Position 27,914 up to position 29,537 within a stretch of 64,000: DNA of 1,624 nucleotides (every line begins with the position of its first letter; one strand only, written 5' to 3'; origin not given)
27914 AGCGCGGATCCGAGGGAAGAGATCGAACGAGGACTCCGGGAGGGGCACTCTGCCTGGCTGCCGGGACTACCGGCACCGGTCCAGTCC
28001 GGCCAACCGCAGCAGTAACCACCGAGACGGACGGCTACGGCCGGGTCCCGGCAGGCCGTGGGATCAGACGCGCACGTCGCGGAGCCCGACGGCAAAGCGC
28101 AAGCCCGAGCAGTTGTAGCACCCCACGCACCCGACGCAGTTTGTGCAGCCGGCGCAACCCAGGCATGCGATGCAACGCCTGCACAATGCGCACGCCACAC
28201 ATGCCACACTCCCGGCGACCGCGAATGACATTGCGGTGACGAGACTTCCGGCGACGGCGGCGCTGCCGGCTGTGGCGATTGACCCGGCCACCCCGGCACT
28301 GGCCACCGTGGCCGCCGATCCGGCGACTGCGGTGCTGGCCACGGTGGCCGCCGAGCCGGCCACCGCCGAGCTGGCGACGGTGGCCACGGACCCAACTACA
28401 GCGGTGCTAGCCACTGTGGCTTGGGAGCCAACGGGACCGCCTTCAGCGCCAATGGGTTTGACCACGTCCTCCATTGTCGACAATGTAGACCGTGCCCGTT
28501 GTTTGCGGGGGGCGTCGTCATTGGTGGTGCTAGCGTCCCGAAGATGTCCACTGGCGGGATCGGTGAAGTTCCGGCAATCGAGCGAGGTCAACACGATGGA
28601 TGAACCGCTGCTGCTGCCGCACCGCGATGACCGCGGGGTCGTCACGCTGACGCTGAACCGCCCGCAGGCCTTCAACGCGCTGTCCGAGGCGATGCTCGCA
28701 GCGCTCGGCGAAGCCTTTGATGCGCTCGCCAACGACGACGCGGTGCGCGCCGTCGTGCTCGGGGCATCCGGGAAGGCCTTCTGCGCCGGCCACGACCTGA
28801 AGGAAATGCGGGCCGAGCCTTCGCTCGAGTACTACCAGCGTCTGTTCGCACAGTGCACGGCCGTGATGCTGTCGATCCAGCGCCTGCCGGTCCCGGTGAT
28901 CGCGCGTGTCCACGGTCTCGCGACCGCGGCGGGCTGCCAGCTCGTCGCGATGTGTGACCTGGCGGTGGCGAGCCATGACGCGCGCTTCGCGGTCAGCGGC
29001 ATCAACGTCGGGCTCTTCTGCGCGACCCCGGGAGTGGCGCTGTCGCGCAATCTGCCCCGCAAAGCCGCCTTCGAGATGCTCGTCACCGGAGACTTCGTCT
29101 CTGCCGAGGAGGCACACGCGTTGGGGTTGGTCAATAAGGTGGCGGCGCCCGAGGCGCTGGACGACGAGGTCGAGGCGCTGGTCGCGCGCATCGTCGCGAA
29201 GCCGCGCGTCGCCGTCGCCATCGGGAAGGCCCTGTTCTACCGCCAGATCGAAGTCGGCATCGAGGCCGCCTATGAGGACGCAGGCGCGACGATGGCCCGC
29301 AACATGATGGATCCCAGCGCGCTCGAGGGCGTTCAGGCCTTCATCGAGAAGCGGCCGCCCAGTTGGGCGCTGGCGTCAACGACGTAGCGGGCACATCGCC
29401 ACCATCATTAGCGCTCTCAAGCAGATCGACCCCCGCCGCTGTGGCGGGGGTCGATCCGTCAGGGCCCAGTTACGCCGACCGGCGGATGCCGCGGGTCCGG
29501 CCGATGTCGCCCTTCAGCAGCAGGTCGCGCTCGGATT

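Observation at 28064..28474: Orphan 136-codon ORF built from one unbroken period-3 register: 25 x [G/A]-[S/T/V]-x triplets followed by 11 cysteines spaced exactly CxxC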

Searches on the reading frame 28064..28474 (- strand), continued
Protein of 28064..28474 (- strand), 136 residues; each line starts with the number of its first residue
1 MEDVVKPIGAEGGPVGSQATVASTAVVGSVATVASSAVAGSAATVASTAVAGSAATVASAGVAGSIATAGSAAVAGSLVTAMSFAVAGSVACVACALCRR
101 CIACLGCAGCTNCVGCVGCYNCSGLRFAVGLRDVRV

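Call 80: search_protein_families(library=phrogs, proteins=[window:28064-28474:-, P0087, P0092, P0075, P0058, P0088, P0068, P0057, P0091, P0080], max_evalue=0.01)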
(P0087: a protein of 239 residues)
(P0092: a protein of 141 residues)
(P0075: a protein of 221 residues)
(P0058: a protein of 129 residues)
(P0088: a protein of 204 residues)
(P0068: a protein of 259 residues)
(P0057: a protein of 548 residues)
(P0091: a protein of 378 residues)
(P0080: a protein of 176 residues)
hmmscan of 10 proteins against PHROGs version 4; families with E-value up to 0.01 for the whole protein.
window:28064-28474:- (136 aa): 1 family
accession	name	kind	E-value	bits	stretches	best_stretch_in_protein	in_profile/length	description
phrog_15341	-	unknown function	2e-05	25.1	1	90-123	55-88/276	-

P0087 (239 aa): 3 families
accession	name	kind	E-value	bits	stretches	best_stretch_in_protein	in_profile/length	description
phrog_15341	-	unknown function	1.2e-14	55.4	2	46-99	36-89/276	-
phrog_28263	-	tail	0.0024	16.1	1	41-110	585-654/1400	tail fiber protein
phrog_36982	-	unknown function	0.006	15.5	1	32-108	360-436/944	-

P0092 (141 aa): 4 families
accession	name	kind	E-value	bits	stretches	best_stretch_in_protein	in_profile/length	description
phrog_15341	-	unknown function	6.2e-07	30.1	1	7-49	37-79/276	-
phrog_28263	-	tail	0.0027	16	1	7-60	669-722/1400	tail fiber protein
phrog_29268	-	unknown function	0.003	16.8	1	7-60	456-509/653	-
phrog_36982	-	unknown function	0.0039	16.1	1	6-61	243-298/944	-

P0075 (221 aa): 1 family
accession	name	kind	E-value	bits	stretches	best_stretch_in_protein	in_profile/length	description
phrog_15341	-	unknown function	1.1e-39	137.5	2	2-132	1-132/276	-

P0058 (129 aa): 1 family
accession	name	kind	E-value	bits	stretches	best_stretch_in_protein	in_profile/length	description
phrog_15341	-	unknown function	2.3e-20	74.1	1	7-99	4-97/276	-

P0088 (204 aa): 3 families
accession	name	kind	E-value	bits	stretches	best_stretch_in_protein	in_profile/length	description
phrog_15341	-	unknown function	1.2e-09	39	1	17-89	20-94/276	-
phrog_889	-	unknown function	7.8e-09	36.3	1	107-166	16-82/162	-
phrog_30739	-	unknown function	5e-08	34.1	1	108-171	6-60/163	-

P0068 (259 aa): 1 family
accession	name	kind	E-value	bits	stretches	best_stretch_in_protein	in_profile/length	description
phrog_15341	-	unknown function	2e-16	61.2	2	172-241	30-99/276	-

P0057 (548 aa): 1 family
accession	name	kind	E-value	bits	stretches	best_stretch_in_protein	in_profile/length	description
phrog_15341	-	unknown function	2.6e-30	106.7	4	219-302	36-120/276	-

P0091 (378 aa): 1 family
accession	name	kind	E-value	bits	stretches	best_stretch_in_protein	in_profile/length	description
phrog_15341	-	unknown function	3.8e-18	66.9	3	189-253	56-133/276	-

P0080 (176 aa): 1 family
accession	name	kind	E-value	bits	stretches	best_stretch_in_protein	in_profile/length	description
phrog_15341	-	unknown function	2.2e-08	34.8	1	108-161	31-84/276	-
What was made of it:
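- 28103..28210 (-): Cys ladder, residues 89-124: 12 register positions (S89 plus 11 Cys) making 36 residues, or three 12-residue units, ending in C-S-G. There is a weak match to phrog_15341 (E = 2e-5, residues 90-123, call 80).
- On phrog_15341 (phage Cys-ladder proteins, function unknown): E = 2e-5 and 25 bits, but only residues 90-123 match profile positions 55-88 of 276 (call 80).
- Closest known: phrog_15341, a phage protein family of unknown function. Same: Related metagenomic ladder proteins match at up to E = 1e-39 (call 80).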

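Call 81: search_dna_similar(query=P0075, collection=phages, mode=protein, max_evalue=0.001, max_rows=25)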
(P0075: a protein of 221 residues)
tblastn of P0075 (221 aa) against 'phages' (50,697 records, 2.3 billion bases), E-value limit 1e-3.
Records with a match: 17; places in all: 29; records where one place covers at least 80% of the query: 2.
Best place of each record, by identity: <60% 17.
By first word of the organism name: Campylobacter 17.
By host as written in the record: - 6; Campylobacter jejuni 5; Campylobacter sp. 4; Campylobacter coli 99-2 1; Campylobacter jejuni RM1221 1.
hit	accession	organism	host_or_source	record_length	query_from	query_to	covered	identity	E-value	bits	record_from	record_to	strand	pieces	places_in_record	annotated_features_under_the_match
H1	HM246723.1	Campylobacter phage vB_CcoM-IBB_35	-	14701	2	188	85%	28.9%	2e-5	51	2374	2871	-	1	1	hypothetical protein | putative phosphoesterase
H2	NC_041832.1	Campylobacter phage vB_CcoM-IBB_35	-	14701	2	188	85%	28.9%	2e-5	51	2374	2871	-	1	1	hypothetical protein | phosphoesterase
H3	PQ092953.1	Campylobacter phage CC_R7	Campylobacter coli 99-2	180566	2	134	60%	37.2%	5e-7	55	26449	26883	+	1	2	hypothetical protein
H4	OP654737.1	Campylobacter phage vB_CjeM_WX1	Campylobacter jejuni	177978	2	143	64%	31.0%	1e-9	63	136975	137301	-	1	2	hypothetical protein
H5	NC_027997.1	Campylobacter phage CP220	Campylobacter sp.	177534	2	135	61%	32.8%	7e-6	52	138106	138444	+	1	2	hypothetical protein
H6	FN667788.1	Campylobacter phage CP220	Campylobacter sp.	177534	2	135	61%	32.8%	7e-6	52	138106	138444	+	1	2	hypothetical phage protein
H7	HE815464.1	Campylobacter phage CP21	Campylobacter sp.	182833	2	135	61%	32.1%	7e-7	55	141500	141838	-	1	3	CP21_192: hypothetical protein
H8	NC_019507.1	Campylobacter phage CP21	Campylobacter sp.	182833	2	135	61%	32.1%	7e-7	55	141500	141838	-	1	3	CP21_192: hypothetical protein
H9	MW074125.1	Campylobacter phage CJLB-12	Campylobacter jejuni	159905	2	135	61%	32.1%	9e-7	55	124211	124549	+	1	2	hypothetical protein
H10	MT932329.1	Campylobacter phage F379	Campylobacter jejuni RM1221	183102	2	135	61%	32.1%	9e-7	55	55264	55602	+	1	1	hypothetical protein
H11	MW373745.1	Campylobacter phage CJLB-13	Campylobacter jejuni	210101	2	135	61%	32.1%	9e-7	55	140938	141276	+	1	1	record has no annotation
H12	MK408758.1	Campylobacter phage CP20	Campylobacter jejuni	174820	2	135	61%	32.1%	2e-5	51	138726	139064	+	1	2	hypothetical protein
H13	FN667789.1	Campylobacter phage CPt10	-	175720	2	135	61%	32.1%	2e-5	51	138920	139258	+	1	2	hypothetical phage protein | PS00652 TNFR/NGFR family cysteine-rich region signature. | HMMPfam hit to PF02420, Insect antifreeze protein,score 5.6 | HMMPfam hit to PF02420, Insect antifreeze protein,score 2.1 | HMMPfam hit to PF02420, Insect antifreeze protein,score 2 | and 3 other names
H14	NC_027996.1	Campylobacter phage CPt10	-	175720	2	135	61%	32.1%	2e-5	51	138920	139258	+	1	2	hypothetical protein | PS00652 TNFR/NGFR family cysteine-rich region signature. | HMMPfam hit to PF02420, Insect antifreeze protein,score 5.6 | HMMPfam hit to PF02420, Insect antifreeze protein,score 2.1 | HMMPfam hit to PF02420, Insect antifreeze protein,score 2 | and 3 other names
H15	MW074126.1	Campylobacter phage CJLB-14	Campylobacter jejuni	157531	2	135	61%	30.7%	3e-7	56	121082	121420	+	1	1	hypothetical protein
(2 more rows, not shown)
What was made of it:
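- The annotation of Campylobacter phage CPt10 independently recorded weak PF02420 hits on a ladder protein (call 81).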

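Call 82: search_dna_similar(query=window:28064-28474:-, collection=phages, mode=protein, max_evalue=0.01, max_rows=15)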
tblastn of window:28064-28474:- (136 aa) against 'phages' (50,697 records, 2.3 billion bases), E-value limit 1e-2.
No match.
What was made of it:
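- On phrog_15341 (phage Cys-ladder proteins, function unknown): There is no tblastn match in phage genomes (call 82).
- Closest known: phrog_15341, a phage protein family of unknown function. Different: tblastn with the window peptide finds nothing in phages (call 82).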

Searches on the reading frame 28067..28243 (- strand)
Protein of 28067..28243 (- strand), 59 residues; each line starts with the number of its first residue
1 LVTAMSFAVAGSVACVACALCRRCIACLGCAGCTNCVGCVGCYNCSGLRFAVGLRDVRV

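Call 19: find_homologous_proteins(query=window:28067-28243:-, max_evalue=0.001)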
Query seq(59 aa) (59 aa): 1 proteins with E <= 0.001 among 1 candidates.
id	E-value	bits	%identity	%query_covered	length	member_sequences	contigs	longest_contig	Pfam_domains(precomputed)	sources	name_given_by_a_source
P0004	6.0e-18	81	73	95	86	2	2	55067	-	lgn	-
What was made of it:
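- Tried and rejected: That search was wasted (call 19).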

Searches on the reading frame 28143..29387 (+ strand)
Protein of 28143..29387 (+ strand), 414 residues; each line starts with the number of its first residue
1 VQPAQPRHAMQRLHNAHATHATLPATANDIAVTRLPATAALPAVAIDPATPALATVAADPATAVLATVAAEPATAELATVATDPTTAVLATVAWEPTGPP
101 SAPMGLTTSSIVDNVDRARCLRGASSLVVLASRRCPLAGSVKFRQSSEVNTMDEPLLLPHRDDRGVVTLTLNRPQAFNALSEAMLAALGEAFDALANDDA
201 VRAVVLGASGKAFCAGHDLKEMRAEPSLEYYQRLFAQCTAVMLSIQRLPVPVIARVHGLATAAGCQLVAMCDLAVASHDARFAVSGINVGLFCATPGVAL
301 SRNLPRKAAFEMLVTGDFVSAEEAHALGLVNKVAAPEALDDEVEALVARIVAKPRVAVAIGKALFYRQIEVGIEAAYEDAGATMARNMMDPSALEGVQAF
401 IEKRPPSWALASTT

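Call 4: search_protein_families(library=ncbifam, proteins=[window:28143-29387:+], max_evalue=1)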
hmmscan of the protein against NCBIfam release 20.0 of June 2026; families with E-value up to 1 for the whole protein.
window:28143-29387:+ (414 aa): 73 families (the best 25 are shown)
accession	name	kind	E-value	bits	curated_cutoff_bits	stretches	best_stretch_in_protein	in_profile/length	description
NF006008.0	PRK08139.1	equivalog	1.8e-122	408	313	1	150-409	6-264/266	enoyl-CoA hydratase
NF051848.1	EnCoAHydtEchA19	equivalog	8.8e-54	182.8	400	1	165-409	9-256/258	enoyl-CoA hydratase EchA19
NF005675.0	PRK07468.1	equivalog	7.1e-51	173.4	350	1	161-409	10-260/262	crotonase/enoyl-CoA hydratase family protein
NF046063.1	oxepin_alt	equivalog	8e-49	166.4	300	1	162-406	6-253/254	oxepin-CoA hydrolase, alternative type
NF042430.2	EnCoAhydt_DpgD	equivalog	2.3e-48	164.9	400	1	165-409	6-256/258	enoyl-CoA-hydratase DpgD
NF005700.0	PRK07511.1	subfamily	6.3e-48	163.6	274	1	160-408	8-258/260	enoyl-CoA hydratase family protein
NF005879.0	PRK07827.1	equivalog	1e-46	159.3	283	1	158-409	9-260/261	enoyl-CoA hydratase family protein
NF006100.0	PRK08252.1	subfamily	3.8e-46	157.8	282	1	164-409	11-252/254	crotonase/enoyl-CoA hydratase family protein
NF004475.0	PRK05809.1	subfamily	2.3e-45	155.1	394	1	163-406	11-255/260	short-chain-enoyl-CoA hydratase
NF005864.0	PRK07799.1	equivalog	3.3e-44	151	316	1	160-409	13-264/266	crotonase/enoyl-CoA hydratase family protein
NF004840.0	PRK06190.1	equivalog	7.4e-44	150.3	253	1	155-398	4-245/260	enoyl-CoA hydratase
NF006699.0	PRK09245.1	subfamily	5.5e-43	147.1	354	1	161-408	8-263/266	crotonase/enoyl-CoA hydratase family protein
NF004634.0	PRK05980.1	equivalog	5.6e-42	143.9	375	1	162-407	9-259/263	crotonase/enoyl-CoA hydratase family protein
NF006007.0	PRK08138.1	subfamily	1e-41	143.1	355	1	154-408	6-258/261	enoyl-CoA hydratase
NF006140.0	PRK08290.1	subfamily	2.6e-41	141.7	280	1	163-367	15-239/292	enoyl-CoA hydratase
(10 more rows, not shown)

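Call 5: search_protein_families(library=pfam, proteins=[window:28143-29387:+], max_evalue=1)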
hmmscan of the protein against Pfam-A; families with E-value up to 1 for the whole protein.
window:28143-29387:+ (414 aa): 2 families
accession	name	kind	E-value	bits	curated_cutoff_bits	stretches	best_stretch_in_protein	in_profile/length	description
PF00378.25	ECH_1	-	9.9e-54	182.8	27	1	164-408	4-248/251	Enoyl-CoA hydratase/isomerase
PF16113.10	ECH_2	-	2.7e-30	106.4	27.2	1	168-348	3-186/335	Enoyl-CoA hydratase/isomerase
